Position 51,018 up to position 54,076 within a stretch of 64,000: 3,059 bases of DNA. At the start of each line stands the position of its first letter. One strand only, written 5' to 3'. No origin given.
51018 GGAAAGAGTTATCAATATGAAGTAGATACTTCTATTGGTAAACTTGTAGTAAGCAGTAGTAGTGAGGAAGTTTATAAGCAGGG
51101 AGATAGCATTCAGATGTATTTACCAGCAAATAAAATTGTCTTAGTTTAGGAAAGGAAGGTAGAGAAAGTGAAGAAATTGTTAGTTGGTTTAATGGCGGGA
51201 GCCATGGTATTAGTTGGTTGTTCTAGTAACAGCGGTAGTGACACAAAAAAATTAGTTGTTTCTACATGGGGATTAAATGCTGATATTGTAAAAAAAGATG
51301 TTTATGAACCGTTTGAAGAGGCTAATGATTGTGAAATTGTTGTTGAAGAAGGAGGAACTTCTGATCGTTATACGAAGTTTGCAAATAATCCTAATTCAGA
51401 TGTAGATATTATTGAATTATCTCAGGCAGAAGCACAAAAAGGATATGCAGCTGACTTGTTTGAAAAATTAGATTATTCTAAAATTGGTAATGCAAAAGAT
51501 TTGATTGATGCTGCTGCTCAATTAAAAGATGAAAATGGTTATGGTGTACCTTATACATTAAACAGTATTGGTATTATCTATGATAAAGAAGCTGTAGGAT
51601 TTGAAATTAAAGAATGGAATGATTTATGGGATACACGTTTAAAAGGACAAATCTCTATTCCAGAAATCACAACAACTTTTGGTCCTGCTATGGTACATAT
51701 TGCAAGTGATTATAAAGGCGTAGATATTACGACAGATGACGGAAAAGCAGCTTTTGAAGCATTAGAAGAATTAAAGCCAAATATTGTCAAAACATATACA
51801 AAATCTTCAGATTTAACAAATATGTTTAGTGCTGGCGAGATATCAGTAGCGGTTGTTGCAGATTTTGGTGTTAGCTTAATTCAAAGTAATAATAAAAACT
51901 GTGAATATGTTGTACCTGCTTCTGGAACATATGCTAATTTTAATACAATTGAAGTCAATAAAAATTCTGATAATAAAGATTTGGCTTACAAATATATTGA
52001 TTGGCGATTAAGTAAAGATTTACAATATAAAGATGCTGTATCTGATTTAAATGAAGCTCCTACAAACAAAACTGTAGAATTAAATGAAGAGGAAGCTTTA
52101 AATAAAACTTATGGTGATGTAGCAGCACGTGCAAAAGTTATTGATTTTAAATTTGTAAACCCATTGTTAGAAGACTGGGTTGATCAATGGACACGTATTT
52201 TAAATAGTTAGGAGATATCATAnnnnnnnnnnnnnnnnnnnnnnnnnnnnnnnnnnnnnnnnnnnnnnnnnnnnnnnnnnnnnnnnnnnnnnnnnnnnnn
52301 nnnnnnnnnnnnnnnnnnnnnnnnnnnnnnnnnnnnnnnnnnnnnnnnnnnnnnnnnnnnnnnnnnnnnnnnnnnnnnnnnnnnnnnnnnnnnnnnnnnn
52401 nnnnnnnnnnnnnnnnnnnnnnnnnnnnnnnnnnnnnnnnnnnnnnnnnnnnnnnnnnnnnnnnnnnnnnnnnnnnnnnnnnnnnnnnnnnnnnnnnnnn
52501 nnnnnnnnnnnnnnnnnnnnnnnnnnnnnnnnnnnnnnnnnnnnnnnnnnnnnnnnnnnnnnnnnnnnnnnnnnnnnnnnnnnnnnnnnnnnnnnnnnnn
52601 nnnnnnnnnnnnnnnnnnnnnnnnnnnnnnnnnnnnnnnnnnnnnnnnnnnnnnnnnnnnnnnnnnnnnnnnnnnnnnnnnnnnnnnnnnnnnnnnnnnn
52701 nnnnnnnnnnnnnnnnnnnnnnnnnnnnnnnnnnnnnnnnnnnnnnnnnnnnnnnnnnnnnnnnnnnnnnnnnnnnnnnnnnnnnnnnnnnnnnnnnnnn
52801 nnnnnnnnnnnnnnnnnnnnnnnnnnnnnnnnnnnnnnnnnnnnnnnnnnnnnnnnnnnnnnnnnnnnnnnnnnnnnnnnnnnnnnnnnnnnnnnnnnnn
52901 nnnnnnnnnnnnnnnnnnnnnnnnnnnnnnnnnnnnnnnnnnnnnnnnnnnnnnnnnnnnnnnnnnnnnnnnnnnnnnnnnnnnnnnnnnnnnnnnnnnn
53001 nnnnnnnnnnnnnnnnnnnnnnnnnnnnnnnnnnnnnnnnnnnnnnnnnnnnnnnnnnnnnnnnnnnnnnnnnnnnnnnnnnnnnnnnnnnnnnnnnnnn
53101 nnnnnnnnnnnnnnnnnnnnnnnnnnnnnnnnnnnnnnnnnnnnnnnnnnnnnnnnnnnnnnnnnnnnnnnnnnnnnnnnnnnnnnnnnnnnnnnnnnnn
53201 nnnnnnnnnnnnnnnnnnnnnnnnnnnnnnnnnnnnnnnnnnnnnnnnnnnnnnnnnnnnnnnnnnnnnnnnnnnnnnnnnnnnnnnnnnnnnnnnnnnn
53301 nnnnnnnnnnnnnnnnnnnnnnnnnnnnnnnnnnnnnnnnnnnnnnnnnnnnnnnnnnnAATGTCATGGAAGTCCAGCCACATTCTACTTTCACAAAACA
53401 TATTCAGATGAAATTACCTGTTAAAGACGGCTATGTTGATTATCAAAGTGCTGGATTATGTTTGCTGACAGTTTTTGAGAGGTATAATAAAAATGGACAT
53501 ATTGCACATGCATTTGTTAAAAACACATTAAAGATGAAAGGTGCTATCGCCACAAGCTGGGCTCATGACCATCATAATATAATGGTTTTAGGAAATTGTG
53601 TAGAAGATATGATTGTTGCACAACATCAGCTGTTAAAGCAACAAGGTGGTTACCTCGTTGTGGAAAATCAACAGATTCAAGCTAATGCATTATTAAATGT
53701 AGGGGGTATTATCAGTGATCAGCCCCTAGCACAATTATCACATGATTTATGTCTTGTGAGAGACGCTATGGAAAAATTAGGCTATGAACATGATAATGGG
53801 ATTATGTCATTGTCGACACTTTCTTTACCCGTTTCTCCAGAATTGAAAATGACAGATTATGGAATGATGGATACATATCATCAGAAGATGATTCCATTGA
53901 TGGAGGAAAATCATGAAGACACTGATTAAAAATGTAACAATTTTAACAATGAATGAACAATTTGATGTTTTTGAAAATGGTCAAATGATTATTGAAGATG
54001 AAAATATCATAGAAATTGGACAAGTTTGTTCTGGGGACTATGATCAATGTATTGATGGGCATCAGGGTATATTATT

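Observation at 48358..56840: Guanine-riboswitch-controlled 'polyamine-type' ABC importer with two deaminases: a probable purine-derivative uptake and salvage operon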

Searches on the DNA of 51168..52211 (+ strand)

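Call 87: search_rna_families(sources=[L084, L085, L086, L087], threshold=gathering)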
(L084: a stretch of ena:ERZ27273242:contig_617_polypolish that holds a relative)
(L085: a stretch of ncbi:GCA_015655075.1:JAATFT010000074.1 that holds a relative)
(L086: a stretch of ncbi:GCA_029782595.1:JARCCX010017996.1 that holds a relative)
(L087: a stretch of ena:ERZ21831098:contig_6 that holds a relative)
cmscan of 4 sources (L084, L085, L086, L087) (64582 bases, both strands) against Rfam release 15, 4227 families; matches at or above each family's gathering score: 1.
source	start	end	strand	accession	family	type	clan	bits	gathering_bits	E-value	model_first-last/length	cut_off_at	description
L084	5200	5301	+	RF00167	Purine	Cis-reg; riboswitch;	CL00123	83.2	37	1.7e-13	1-102/102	no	Purine riboswitch aptamer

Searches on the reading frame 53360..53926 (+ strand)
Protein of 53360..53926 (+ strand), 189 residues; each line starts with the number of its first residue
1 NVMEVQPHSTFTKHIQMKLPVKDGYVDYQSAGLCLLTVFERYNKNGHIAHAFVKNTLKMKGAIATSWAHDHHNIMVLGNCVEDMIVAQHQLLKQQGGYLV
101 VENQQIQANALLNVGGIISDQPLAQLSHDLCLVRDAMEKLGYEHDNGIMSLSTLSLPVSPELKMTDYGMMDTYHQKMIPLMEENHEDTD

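Call 43: search_solved_structures(query=window:53360-53926:+, max_evalue=1, show_alignments=2)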
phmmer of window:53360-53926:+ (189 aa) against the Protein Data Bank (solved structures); distinct sequences matched with E-value up to 1: 5.
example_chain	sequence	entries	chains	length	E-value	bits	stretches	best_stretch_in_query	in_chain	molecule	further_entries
3nqb_A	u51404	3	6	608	6.6e-10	42.1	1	10-140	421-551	Adenine deaminase 2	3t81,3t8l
9jql_A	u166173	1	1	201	0.0014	21.4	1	71-175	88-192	Putative adenine deaminase YerA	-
3ogi_A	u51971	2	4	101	0.64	12.8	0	35-73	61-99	Putative ESAT-6-like protein 6 | ESAT-6-like protein 6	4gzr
8dka_A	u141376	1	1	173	0.84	12.4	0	27-73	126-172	Abp2D Receptor Binding Domain R86E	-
8dez_A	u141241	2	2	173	0.84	12.4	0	27-73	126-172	Abp2D Receptor Binding Domain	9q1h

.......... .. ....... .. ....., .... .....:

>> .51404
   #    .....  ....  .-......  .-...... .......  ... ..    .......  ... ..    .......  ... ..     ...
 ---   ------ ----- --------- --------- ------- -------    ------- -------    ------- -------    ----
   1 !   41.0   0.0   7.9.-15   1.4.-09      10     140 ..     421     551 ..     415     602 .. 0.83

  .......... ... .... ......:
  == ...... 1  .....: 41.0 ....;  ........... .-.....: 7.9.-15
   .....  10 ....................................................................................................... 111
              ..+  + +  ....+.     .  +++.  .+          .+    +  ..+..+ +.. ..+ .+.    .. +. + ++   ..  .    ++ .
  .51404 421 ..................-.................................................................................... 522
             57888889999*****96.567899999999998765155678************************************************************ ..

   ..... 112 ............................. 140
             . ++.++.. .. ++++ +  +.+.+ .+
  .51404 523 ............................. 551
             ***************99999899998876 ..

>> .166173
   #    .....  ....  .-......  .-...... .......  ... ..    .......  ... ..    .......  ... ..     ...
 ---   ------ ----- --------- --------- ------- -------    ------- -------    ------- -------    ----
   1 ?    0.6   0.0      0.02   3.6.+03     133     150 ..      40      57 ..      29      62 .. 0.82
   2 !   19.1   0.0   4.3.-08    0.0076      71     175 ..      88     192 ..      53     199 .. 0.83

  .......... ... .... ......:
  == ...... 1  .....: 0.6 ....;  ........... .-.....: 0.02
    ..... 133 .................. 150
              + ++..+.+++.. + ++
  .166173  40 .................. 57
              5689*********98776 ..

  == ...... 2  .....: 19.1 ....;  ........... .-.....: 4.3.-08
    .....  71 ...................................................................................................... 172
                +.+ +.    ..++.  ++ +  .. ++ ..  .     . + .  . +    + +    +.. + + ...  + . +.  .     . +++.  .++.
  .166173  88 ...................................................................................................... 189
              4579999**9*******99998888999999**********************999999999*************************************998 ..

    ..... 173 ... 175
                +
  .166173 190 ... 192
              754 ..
